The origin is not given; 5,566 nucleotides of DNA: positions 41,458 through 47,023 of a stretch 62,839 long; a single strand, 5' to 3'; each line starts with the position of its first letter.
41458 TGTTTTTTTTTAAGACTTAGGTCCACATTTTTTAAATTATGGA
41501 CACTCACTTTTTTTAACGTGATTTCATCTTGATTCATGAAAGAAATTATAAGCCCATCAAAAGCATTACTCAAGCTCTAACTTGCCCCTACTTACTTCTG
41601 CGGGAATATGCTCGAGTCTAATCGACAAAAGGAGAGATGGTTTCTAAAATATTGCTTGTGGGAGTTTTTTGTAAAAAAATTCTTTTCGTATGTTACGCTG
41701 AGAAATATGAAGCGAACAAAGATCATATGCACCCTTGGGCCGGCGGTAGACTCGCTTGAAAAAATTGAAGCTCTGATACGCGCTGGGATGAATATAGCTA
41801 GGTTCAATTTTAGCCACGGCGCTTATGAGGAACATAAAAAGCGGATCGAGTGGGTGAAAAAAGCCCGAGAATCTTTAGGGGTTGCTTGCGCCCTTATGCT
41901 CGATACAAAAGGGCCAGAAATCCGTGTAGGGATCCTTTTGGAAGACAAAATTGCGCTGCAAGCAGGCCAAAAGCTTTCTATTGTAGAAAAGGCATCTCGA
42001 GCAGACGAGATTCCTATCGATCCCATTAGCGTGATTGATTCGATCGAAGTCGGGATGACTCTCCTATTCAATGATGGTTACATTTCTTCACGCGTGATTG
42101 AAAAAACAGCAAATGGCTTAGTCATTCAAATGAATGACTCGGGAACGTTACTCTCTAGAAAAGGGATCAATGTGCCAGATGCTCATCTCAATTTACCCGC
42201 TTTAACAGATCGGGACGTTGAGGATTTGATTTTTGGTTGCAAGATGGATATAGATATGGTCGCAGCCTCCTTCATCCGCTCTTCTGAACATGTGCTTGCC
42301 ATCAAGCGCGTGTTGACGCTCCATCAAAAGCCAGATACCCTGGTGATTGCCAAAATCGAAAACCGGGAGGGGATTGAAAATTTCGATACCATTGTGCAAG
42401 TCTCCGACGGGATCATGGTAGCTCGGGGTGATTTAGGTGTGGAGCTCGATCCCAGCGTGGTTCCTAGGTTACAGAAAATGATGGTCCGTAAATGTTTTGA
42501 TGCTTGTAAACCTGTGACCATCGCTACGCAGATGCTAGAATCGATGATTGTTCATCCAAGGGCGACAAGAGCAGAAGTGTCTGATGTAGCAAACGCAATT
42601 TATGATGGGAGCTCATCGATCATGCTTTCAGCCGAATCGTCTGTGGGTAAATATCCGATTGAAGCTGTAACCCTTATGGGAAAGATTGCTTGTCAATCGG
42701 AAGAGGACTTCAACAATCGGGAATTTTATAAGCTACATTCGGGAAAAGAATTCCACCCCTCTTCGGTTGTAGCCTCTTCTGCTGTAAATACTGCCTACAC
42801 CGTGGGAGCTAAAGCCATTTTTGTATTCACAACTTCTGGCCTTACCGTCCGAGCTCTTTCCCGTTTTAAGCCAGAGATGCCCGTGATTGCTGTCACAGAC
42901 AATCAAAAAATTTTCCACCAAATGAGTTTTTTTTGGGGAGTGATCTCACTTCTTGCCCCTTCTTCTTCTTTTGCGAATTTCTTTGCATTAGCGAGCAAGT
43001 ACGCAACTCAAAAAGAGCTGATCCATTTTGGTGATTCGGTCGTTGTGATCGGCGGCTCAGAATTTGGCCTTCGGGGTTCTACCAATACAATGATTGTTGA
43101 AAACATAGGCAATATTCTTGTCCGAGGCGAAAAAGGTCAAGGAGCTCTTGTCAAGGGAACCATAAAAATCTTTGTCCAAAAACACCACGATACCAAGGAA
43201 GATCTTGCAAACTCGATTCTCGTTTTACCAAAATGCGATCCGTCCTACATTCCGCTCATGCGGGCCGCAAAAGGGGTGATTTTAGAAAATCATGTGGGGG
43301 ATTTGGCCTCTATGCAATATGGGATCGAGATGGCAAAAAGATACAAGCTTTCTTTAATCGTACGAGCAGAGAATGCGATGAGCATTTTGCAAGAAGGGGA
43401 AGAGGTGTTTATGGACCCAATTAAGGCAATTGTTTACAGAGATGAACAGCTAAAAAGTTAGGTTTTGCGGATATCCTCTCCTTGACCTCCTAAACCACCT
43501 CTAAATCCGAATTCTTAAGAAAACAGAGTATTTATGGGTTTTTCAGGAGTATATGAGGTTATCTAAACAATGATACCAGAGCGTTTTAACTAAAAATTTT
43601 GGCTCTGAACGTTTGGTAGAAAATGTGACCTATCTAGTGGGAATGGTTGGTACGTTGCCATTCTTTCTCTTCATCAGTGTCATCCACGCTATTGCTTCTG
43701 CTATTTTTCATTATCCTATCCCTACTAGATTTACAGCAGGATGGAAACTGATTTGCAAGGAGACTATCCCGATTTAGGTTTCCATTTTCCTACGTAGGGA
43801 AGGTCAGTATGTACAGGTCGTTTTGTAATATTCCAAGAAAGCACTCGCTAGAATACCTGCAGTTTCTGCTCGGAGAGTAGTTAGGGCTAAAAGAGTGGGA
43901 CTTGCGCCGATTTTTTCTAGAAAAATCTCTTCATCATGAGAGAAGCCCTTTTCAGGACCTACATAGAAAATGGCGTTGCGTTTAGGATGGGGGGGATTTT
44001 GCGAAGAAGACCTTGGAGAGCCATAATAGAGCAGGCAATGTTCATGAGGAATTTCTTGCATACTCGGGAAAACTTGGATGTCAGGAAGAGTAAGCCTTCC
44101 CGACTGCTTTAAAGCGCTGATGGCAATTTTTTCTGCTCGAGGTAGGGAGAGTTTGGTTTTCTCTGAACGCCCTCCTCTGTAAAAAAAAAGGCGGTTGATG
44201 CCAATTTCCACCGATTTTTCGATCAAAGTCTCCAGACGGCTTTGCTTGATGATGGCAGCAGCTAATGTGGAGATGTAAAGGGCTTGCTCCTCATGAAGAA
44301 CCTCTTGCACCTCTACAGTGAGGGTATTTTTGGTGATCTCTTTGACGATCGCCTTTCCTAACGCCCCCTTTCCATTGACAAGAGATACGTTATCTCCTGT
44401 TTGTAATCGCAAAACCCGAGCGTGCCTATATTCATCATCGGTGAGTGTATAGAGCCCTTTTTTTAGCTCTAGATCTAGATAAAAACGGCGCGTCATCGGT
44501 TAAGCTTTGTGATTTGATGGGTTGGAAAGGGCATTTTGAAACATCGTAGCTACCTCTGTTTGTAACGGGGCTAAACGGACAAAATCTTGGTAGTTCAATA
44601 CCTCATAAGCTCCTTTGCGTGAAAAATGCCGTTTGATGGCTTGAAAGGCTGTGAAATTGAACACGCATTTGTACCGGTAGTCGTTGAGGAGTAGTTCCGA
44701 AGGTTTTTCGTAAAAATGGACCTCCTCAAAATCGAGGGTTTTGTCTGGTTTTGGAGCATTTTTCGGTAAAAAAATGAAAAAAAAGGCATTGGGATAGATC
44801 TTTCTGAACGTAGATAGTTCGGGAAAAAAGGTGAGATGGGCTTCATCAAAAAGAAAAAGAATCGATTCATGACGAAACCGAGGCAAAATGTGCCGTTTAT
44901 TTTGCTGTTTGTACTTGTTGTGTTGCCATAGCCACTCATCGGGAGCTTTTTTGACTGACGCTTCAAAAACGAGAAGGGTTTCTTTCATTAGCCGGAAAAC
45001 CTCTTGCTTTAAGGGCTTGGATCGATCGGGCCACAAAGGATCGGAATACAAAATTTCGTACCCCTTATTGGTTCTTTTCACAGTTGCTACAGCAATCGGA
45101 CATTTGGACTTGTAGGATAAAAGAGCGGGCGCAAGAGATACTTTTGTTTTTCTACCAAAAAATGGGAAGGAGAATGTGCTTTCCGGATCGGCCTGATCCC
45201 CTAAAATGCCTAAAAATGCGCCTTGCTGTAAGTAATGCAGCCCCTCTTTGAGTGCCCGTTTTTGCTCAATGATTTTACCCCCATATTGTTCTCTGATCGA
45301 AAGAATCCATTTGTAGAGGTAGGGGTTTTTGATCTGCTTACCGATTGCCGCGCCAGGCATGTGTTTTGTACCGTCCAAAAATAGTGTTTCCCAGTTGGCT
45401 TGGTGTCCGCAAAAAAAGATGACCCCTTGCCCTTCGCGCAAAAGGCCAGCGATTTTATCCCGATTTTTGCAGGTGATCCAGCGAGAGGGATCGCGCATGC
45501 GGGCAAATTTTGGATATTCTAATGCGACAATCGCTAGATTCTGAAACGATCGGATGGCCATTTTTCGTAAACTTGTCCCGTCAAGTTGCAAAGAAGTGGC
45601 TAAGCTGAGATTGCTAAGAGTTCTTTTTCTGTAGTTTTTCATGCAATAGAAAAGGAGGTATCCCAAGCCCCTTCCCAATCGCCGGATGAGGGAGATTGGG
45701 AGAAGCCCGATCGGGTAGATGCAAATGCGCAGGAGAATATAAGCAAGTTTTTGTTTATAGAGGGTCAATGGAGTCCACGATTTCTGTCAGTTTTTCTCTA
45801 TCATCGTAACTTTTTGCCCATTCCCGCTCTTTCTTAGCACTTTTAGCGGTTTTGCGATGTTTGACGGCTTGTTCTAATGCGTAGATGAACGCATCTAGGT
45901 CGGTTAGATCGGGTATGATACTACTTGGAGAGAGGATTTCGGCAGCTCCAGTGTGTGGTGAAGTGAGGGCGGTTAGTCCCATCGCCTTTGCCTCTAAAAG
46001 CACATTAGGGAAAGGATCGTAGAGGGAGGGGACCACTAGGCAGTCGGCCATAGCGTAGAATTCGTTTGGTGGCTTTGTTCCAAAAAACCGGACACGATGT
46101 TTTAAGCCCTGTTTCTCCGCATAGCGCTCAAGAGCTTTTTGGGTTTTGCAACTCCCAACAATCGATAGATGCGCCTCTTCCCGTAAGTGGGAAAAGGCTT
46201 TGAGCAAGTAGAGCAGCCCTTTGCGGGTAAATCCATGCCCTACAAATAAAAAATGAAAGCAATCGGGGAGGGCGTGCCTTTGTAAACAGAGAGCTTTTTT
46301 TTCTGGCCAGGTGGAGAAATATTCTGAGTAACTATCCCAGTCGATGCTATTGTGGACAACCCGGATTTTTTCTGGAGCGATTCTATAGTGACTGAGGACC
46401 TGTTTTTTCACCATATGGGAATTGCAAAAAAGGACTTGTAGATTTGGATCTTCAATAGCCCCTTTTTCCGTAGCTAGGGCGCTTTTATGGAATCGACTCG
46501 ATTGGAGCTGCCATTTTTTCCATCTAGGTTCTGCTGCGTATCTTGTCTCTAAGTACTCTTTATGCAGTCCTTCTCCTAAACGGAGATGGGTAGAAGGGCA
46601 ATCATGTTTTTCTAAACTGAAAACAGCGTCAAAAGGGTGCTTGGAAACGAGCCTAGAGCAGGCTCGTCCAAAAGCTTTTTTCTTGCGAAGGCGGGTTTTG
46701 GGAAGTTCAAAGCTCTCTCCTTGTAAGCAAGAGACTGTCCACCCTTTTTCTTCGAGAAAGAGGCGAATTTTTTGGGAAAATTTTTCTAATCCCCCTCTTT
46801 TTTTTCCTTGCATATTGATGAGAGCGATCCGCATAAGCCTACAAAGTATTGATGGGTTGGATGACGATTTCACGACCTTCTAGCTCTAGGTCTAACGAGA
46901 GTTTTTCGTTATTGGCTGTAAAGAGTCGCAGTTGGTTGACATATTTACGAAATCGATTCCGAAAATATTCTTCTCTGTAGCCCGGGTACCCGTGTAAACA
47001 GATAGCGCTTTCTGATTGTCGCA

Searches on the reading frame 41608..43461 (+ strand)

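Call 55: search_protein_families(library=ncbifam, proteins=[window:41608-43461:+], max_evalue=0.00001)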
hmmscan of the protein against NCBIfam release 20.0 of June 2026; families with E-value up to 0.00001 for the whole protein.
window:41608-43461:+ (617 aa): 7 families
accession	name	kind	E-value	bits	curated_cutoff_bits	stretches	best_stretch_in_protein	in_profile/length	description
NF004978.0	PRK06354.1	subfamily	2e-164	548.3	462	1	32-613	5-586/590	pyruvate kinase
TIGR01064.1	pyruv_kin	equivalog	6.6e-155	516.2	306.4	1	35-500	1-476/476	pyruvate kinase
NF004491.0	PRK05826.1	subfamily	3.1e-151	504.1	432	1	33-500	3-475/477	pyruvate kinase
NF004886.0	PRK06247.1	subfamily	1e-133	446.5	623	1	32-501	2-471/476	pyruvate kinase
NF006664.0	PRK09206.1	equivalog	2.4e-133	445.1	686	1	34-499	1-469/470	pyruvate kinase PykF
NF005234.0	PRK06739.1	equivalog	2.1e-83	280.2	564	1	40-362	6-326/352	pyruvate kinase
NF011314.0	PRK14725.1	equivalog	8.6e-57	192.8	642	2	134-368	361-597/614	pyruvate kinase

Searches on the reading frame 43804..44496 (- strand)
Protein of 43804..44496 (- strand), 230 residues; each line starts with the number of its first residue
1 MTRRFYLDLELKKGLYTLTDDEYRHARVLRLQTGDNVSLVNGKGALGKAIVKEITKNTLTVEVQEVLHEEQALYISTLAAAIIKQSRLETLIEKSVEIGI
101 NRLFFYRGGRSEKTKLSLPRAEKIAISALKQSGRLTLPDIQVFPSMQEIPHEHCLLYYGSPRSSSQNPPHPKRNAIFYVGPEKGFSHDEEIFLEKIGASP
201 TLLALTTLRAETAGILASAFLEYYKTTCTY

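Call 55: search_protein_families(library=ncbifam, proteins=[window:43804-44496:-], max_evalue=0.00001)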
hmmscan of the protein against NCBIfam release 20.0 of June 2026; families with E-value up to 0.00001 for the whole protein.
window:43804-44496:- (230 aa): 22 families
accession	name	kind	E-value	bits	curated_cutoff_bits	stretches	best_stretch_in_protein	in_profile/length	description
NF008704.0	PRK11713.6-3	equivalog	1.8e-36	125.6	216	1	12-225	10-224/227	16S rRNA (uracil(1498)-N(3))-methyltransferase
TIGR00046.1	TIGR00046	subfamily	4.8e-35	121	41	1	3-223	3-235/240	RsmE family RNA methyltransferase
NF008692.0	PRK11713.1-5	equivalog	2.6e-33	115.4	196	1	2-223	3-241/246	16S rRNA (uracil(1498)-N(3))-methyltransferase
NF008702.0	PRK11713.6-1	equivalog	9.3e-32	110.1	269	1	9-222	9-230/235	16S rRNA (uracil(1498)-N(3))-methyltransferase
NF008694.0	PRK11713.3-2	equivalog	1.1e-29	103.5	234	1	23-227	29-243/245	16S rRNA (uracil(1498)-N(3))-methyltransferase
NF008709.0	PRK11713.7-4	equivalog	2.5e-29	102.4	292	1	3-223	2-240/246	16S rRNA (uracil(1498)-N(3))-methyltransferase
NF008703.0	PRK11713.6-2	equivalog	4.9e-29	101.2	291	1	3-218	5-232/242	16S rRNA (uracil(1498)-N(3))-methyltransferase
NF008696.0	PRK11713.3-5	equivalog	4.4e-26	91.7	234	1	3-221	7-238/248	16S rRNA (uracil(1498)-N(3))-methyltransferase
NF008705.0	PRK11713.6-4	equivalog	1.2e-25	90.2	343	1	9-220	11-233/248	16S rRNA (uracil(1498)-N(3))-methyltransferase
NF008693.0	PRK11713.2-3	equivalog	4.9e-25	88.2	210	1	5-222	6-239/246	16S rRNA (uracil(1498)-N(3))-methyltransferase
NF008701.0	PRK11713.5-5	equivalog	4e-24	85.3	215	1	4-216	3-220/228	16S rRNA (uracil(1498)-N(3))-methyltransferase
NF008706.0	PRK11713.7-1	equivalog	5.5e-24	85.3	273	1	14-215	13-220/232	16S rRNA (uracil(1498)-N(3))-methyltransferase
NF008711.0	PRK11713.7-6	equivalog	6.1e-24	85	304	1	1-141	1-145/244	16S rRNA (uracil(1498)-N(3))-methyltransferase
NF008697.0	PRK11713.4-1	equivalog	5.7e-23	81.5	234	1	13-222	17-240/250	16S rRNA (uracil(1498)-N(3))-methyltransferase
NF008691.0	PRK11713.1-4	equivalog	1.6e-20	73.3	279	1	13-151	15-161/252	16S rRNA (uracil(1498)-N(3))-methyltransferase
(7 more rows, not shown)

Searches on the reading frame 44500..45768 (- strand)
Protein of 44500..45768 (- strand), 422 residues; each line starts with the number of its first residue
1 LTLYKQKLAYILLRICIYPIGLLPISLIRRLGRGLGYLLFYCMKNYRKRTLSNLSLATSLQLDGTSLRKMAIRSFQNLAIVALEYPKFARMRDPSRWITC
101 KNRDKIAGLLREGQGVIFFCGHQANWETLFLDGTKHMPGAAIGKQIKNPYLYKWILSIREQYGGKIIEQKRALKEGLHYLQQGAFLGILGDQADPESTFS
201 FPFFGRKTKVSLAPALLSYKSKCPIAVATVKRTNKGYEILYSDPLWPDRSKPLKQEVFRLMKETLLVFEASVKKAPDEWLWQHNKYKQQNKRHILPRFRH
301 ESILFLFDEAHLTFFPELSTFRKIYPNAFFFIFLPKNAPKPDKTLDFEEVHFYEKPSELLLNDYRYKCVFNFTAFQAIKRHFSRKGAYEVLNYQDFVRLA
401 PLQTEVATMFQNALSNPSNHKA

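Call 55: search_protein_families(library=ncbifam, proteins=[window:44500-45768:-], max_evalue=0.00001)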
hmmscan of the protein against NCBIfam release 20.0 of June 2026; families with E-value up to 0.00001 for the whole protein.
window:44500-45768:- (422 aa): 13 families
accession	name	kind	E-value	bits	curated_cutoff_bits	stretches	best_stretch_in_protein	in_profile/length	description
NF004569.0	PRK05906.1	equivalog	1.6e-66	225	439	2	101-393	127-423/454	lipid A biosynthesis lauroyl acyltransferase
NF006270.0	PRK08419.1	equivalog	6e-33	114.4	248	1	15-291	12-293/298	lipid A biosynthesis lauroyl acyltransferase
TIGR02207.1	lipid_A_htrB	subfamily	1e-21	77.6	297.8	1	17-290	22-295/303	LpxL/LpxP family Kdo(2)-lipid IV(A) lauroyl/palmitoleoyl acyltransferase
NF006487.0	PRK08905.1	equivalog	6.3e-20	71.4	281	1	15-291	5-278/290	lysophospholipid acyltransferase family protein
NF005340.0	PRK06860.1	subfamily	9.8e-18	64.4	398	1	20-291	31-302/309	lipid A biosynthesis lauroyl acyltransferase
NF005120.0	PRK06553.1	equivalog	1.2e-17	64.2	273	1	48-287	61-307/308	lipid A biosynthesis lauroyl acyltransferase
NF006437.0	PRK08733.1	equivalog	1.3e-15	57.4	540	1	10-291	22-299/306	LpxL/LpxP family Kdo(2)-lipid IV(A) lauroyl/palmitoleoyl acyltransferase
NF005919.0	PRK07920.1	equivalog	5.1e-14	52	209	1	66-279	70-286/311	phosphatidylinositol mannoside acyltransferase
NF006432.0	PRK08706.1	equivalog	3.1e-12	46.4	384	1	15-290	6-282/289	lipid A biosynthesis lauroyl acyltransferase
NF005150.0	PRK06628.1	equivalog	3.7e-10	39.7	350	1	112-288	112-290/290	lipid A biosynthesis lauroyl acyltransferase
NF005399.0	PRK06946.1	subfamily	8.6e-10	38.3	343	1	13-289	10-286/294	lipid A biosynthesis lauroyl acyltransferase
NF006507.0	PRK08943.1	subfamily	4.7e-08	32.4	337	1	16-291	33-309/322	lipid A biosynthesis (KDO)2-(lauroyl)-lipid IVA acyltransferase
TIGR02208.1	lipid_A_msbB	equivalog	3.4e-07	29.9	336.05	1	16-230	23-238/305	lauroyl-Kdo(2)-lipid IV(A) myristoyltransferase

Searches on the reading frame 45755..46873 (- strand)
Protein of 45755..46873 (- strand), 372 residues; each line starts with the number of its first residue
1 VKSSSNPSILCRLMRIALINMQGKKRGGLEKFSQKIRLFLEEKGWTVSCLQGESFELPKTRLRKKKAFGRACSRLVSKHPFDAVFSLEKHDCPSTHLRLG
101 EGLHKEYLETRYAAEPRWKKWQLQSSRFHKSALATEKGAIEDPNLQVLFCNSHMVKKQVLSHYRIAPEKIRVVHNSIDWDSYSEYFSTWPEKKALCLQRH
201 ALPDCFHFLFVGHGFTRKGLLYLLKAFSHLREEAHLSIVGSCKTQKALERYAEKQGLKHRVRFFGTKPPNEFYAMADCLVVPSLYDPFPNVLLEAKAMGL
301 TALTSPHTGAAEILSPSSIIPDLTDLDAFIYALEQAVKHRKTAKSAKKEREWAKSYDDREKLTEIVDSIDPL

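Call 55: search_protein_families(library=ncbifam, proteins=[window:45755-46873:-], max_evalue=0.00001)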
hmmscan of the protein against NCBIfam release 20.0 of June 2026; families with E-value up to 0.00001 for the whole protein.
window:45755-46873:- (372 aa): 12 families
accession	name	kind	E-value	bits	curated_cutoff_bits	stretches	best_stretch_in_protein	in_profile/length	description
NF050063.1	ProtGlycPglJ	equivalog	4.6e-16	59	500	1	147-359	147-353/363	N-acetylgalactosamine-N,N'-diacetylbacillosaminyl-diphospho-undecaprenol 4-alpha-N-acetylgalactosaminyltransferase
TIGR02149.1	glgA_Coryne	subfamily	2e-14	53.6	302.4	1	117-315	121-323/391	glycogen synthase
TIGR03088.1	stp2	hypoth_equivalog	7.7e-12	44.9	409.05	1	154-346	146-345/374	TIGR03088 family PEP-CTERM/XrtA system glycosyltransferase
NF046085.1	XrtY_assoc_Gly1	equivalog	1.6e-11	43.7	400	1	151-319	167-328/387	XrtY-associated glycosyltransferase XYAG1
TIGR04157.1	glyco_rSAM_CFB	subfamily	1.8e-11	43.7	400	1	149-315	174-340/406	TIGR04157 family glycosyltransferase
TIGR04047.1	MSMEG_0565_glyc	hypoth_equivalog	7.6e-10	38.4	259.85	1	135-356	131-358/373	MSMEG_0565 family glycosyltransferase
TIGR03999.1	thiol_BshA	equivalog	8.1e-10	38.2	273.7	1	151-329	151-328/375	N-acetyl-alpha-D-glucosaminyl L-malate synthase BshA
TIGR03449.1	mycothiol_MshA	equivalog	9e-10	38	462.5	1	146-309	166-337/406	D-inositol-3-phosphate glycosyltransferase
NF007396.0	PRK09922.1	equivalog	2.2e-09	36.7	385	1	154-316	145-301/361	lipopolysaccharide 1,6-galactosyltransferase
TIGR04063.1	stp3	hypoth_equivalog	2.6e-09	36.5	442.05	1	162-341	174-362/397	TIGR04063 family PEP-CTERM/XrtA system glycosyltransferase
NF012028.0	PRK15484.1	subfamily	1.1e-08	34.6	618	1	163-317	156-319/380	lipopolysaccharide N-acetylglucosaminyltransferase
NF047684.1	TeichurnBiosyTuaC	equivalog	1.8e-07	30.5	550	1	189-317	202-331/391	teichuronic acid biosynthesis protein TuaC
